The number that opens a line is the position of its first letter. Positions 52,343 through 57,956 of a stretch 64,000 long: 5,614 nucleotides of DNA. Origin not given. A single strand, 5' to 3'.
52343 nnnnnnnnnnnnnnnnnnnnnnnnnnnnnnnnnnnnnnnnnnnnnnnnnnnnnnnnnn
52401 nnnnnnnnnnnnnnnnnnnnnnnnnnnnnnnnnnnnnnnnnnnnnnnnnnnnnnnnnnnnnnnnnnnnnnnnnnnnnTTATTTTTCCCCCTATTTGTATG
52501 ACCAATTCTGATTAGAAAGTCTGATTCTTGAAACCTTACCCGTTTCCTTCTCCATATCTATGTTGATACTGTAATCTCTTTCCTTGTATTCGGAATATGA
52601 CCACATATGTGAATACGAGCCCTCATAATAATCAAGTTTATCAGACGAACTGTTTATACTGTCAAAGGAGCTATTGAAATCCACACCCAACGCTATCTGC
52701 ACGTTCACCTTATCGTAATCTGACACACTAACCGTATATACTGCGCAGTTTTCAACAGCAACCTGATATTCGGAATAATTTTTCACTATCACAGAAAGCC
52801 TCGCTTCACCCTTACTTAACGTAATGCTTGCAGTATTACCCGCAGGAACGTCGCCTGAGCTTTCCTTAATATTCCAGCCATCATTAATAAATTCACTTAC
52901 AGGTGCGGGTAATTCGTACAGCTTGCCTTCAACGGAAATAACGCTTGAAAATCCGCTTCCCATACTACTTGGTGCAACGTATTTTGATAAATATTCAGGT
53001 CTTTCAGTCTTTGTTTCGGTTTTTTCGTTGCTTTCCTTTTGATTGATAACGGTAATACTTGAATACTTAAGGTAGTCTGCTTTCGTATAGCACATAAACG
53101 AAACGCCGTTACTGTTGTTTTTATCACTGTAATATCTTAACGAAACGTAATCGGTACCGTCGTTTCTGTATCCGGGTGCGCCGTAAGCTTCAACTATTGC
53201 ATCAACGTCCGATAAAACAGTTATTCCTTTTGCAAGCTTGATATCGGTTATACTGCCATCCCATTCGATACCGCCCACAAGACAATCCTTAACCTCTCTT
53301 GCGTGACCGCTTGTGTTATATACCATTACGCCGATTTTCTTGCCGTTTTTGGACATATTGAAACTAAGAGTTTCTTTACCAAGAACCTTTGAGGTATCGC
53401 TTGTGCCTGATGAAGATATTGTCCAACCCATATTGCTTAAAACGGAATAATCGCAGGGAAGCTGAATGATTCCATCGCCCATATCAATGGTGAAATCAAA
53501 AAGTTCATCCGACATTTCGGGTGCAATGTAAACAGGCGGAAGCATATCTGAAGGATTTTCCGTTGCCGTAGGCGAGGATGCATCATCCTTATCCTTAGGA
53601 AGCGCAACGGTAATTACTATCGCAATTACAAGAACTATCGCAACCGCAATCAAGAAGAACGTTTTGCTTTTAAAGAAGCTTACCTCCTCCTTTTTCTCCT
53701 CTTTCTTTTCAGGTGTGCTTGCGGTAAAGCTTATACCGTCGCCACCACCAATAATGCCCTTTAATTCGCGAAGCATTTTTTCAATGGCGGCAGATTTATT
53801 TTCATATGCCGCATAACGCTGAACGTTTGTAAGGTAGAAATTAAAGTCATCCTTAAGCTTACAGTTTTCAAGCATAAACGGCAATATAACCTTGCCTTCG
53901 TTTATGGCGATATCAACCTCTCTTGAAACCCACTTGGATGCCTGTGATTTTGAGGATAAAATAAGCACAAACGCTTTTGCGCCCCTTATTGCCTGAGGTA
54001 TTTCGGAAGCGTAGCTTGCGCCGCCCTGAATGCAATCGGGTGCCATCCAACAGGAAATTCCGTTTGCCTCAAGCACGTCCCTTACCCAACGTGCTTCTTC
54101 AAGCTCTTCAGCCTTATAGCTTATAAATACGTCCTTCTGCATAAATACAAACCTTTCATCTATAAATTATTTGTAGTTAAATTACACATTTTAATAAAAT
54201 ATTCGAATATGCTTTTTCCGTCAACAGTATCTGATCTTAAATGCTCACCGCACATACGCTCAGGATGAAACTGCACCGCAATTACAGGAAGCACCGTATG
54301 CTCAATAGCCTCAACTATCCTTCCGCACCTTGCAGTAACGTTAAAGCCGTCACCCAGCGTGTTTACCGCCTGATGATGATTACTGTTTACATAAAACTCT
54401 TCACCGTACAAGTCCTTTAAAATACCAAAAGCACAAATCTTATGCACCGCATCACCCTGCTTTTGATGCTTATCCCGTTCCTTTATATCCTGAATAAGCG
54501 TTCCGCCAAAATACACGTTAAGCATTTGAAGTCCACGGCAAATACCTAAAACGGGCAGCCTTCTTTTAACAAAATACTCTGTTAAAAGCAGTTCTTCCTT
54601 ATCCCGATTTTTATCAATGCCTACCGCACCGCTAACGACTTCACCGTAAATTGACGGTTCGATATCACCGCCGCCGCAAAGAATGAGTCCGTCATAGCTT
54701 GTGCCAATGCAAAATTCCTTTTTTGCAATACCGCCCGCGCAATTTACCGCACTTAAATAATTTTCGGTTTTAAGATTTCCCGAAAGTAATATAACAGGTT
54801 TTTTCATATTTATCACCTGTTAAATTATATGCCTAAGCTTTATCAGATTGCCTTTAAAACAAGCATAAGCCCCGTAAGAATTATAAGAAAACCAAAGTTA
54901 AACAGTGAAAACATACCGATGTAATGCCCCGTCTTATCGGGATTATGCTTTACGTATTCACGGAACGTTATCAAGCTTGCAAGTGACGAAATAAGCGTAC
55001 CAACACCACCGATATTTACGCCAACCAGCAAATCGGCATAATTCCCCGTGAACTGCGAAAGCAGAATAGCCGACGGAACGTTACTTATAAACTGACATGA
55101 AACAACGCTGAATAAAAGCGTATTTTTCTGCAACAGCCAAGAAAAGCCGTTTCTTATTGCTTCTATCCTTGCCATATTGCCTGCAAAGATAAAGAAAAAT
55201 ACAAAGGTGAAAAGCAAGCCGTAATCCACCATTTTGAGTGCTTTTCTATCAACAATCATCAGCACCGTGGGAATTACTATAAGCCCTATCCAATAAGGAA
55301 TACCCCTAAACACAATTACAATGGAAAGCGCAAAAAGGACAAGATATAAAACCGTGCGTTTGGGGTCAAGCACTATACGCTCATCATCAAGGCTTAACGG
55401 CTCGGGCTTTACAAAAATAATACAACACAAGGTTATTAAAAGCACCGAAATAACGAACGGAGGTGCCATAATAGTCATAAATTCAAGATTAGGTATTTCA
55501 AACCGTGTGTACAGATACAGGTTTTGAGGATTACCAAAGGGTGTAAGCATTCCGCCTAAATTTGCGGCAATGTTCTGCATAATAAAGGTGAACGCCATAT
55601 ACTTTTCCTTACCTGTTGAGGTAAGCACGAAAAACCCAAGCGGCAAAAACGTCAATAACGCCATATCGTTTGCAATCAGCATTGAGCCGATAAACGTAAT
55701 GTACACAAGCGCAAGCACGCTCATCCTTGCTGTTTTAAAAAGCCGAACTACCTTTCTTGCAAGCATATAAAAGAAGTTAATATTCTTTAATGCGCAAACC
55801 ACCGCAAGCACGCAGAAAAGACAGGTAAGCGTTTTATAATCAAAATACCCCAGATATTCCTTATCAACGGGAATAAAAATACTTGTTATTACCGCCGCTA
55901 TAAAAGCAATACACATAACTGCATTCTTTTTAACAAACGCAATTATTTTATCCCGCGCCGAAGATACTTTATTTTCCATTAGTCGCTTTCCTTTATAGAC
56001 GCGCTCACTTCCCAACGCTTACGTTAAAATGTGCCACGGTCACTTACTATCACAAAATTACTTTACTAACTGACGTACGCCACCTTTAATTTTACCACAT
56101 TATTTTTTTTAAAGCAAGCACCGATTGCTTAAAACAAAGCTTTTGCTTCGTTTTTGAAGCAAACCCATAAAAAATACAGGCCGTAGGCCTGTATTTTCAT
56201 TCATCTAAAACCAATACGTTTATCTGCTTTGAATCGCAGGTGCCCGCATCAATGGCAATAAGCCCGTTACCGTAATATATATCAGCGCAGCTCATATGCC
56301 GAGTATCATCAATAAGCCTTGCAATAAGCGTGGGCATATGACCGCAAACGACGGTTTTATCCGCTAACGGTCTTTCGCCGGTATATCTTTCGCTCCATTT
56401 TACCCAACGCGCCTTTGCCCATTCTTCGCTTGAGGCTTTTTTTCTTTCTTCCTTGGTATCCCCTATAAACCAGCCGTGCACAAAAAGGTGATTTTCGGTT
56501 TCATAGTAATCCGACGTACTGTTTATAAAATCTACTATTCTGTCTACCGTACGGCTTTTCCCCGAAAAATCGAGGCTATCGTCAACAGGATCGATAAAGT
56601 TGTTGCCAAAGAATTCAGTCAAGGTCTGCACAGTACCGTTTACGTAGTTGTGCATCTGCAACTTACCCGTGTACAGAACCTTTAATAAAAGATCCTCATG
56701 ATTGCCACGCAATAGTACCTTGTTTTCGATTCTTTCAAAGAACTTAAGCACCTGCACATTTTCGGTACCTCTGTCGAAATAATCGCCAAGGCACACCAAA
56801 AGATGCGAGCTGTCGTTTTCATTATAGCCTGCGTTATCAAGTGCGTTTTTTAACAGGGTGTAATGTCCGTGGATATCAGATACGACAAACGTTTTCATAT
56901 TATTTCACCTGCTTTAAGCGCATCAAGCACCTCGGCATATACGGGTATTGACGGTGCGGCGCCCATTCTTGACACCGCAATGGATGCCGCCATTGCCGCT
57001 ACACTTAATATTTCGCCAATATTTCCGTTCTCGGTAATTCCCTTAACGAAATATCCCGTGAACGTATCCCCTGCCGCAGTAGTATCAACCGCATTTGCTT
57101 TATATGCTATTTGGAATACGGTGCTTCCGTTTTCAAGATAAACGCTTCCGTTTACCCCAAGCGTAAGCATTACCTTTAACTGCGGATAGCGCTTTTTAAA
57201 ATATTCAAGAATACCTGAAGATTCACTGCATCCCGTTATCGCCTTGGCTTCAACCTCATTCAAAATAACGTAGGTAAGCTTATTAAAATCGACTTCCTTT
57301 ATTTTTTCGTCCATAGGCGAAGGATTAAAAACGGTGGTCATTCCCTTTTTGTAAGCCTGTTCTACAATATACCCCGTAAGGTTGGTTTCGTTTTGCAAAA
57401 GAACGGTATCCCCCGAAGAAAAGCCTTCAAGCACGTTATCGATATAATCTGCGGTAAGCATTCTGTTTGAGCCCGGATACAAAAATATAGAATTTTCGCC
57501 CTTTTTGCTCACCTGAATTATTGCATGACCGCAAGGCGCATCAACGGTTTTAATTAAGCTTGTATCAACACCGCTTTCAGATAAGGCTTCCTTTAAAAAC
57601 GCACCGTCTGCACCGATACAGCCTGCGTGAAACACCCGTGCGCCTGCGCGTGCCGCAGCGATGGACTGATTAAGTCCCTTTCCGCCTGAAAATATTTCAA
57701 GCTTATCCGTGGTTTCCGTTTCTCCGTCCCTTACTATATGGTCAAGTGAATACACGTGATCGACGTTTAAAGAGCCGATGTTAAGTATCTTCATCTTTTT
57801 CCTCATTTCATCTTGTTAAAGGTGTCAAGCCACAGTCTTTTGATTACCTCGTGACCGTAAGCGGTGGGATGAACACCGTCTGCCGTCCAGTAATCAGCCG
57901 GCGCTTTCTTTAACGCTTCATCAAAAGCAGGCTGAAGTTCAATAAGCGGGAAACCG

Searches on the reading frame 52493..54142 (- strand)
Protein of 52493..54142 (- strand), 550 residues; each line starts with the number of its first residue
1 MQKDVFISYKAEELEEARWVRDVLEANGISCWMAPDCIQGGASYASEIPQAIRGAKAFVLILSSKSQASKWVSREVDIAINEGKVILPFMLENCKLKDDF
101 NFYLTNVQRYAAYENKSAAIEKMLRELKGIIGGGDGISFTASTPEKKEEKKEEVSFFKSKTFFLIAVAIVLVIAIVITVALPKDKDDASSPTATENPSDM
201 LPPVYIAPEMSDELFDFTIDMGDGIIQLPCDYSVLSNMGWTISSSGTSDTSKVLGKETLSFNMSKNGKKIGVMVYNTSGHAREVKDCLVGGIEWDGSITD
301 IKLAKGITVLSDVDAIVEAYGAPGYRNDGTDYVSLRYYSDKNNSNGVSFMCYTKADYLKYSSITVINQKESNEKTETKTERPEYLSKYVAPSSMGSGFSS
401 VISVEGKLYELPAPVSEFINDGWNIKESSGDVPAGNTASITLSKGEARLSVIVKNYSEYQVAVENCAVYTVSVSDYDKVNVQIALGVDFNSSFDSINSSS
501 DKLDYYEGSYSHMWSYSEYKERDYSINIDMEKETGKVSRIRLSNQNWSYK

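Call 20: search_protein_families(library=pfam, proteins=[window:52493-54142:-], max_evalue=0.01)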
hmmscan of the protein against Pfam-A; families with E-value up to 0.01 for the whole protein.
window:52493-54142:- (550 aa): 3 families
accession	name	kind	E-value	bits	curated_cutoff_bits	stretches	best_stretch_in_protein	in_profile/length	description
PF13676.11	TIR_2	-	3.5e-21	76.4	28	1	5-109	1-105/122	TIR domain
PF08937.16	ThsB_TIR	-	4.6e-06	27.4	21.2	1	42-91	46-95/100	Thoeris protein ThsB, TIR-like domain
PF01582.25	TIR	-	0.00017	21.9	21.3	1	22-81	24-82/179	TIR domain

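Call 23: search_protein_families(library=padloc, proteins=[window:52493-54142:-], max_evalue=0.05)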
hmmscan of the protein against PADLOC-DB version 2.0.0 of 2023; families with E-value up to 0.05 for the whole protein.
window:52493-54142:- (550 aa): 10 families
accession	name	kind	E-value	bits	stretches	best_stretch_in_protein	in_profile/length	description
PDLC02012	SAVED5--SAVED_TIR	-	4.4e-09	33.9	1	4-79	15-91/404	-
PDLC05062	PDC-S66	-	5.4e-08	30.6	1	3-89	149-240/282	-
PDLC02421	Aga_TIR-PNTD1-PNTD2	-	7.6e-08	29.9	1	2-128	3-133/430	Class I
PDLC00436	ThsB1|ThsB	-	6.7e-05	20.4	1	5-79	38-116/183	TIR-like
PDLC00417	ThsB1|ThsB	-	0.00014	19.5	1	3-105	167-276/303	TIR-like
PDLC02403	Aga_TIR-PNTD1-PNTD2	-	0.0002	18.6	1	3-83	3-85/443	Class I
PDLC00418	ThsB1|ThsB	-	0.00039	18.3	1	49-90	58-99/155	TIR-like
PDLC00434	ThsB1|ThsB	-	0.0019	15.3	1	3-90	139-227/396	TIR-like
PDLC00423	ThsB1|ThsB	-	0.0032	15.2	1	3-78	36-116/190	TIR-like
PDLC02416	Aga_REase-TIR-PNTD1-PNTD2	-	0.0093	12.7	1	13-95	166-250/572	Class I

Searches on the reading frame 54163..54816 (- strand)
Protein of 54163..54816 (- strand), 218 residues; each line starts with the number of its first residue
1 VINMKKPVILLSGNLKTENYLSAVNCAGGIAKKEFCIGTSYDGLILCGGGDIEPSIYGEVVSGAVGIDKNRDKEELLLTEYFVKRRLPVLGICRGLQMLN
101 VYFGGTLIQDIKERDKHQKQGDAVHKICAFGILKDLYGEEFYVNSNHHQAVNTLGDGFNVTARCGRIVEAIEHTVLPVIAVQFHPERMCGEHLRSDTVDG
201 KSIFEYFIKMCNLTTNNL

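Call 20: search_protein_families(library=pfam, proteins=[window:54163-54816:-], max_evalue=0.01)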
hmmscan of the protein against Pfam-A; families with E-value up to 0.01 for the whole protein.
window:54163-54816:- (218 aa): 2 families
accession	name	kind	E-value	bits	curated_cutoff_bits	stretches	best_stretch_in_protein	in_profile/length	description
PF07722.19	Peptidase_C26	-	5.6e-38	131.3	20.5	1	40-186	58-219/219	Peptidase C26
PF00117.34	GATase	-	2.2e-21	76.8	22.8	1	58-192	45-178/190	Glutamine amidotransferase class-I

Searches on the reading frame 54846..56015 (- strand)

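Call 20: search_protein_families(library=pfam, proteins=[window:54846-56015:-], max_evalue=0.01)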
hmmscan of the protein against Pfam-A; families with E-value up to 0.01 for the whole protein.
window:54846-56015:- (390 aa): 1 family
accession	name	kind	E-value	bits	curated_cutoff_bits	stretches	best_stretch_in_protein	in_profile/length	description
PF03600.22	CitMHS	-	2.7e-25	89.6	31.9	1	28-319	9-310/336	Citrate transporter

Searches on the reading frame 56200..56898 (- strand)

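Call 20: search_protein_families(library=pfam, proteins=[window:56200-56898:-], max_evalue=0.01)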
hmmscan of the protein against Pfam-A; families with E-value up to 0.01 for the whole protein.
window:56200-56898:- (233 aa): 2 families
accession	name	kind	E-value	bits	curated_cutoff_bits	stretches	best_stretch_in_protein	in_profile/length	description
PF00149.33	Metallophos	-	1.8e-16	61.5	21.5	1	1-191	1-159/191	Calcineurin-like phosphoesterase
PF12850.12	Metallophos_2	-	7e-05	23.3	27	1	1-105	1-60/154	Calcineurin-like phosphoesterase superfamily domain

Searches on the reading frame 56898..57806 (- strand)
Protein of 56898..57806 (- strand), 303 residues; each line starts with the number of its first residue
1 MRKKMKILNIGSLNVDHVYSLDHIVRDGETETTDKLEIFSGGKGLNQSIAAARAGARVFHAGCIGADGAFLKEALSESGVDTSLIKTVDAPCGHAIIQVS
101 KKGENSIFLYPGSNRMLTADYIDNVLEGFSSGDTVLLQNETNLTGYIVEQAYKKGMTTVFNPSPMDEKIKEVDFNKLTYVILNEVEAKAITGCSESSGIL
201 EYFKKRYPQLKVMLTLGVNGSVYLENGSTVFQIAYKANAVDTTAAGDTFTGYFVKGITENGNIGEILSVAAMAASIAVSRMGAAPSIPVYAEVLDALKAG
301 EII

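Call 20: search_protein_families(library=pfam, proteins=[window:56898-57806:-], max_evalue=0.01)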
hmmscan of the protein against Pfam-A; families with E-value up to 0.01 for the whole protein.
window:56898-57806:- (303 aa): 1 family
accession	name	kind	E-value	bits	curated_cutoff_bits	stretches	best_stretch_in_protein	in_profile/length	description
PF00294.29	PfkB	-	1.6e-41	143.1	25.8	1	6-288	3-300/302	pfkB family carbohydrate kinase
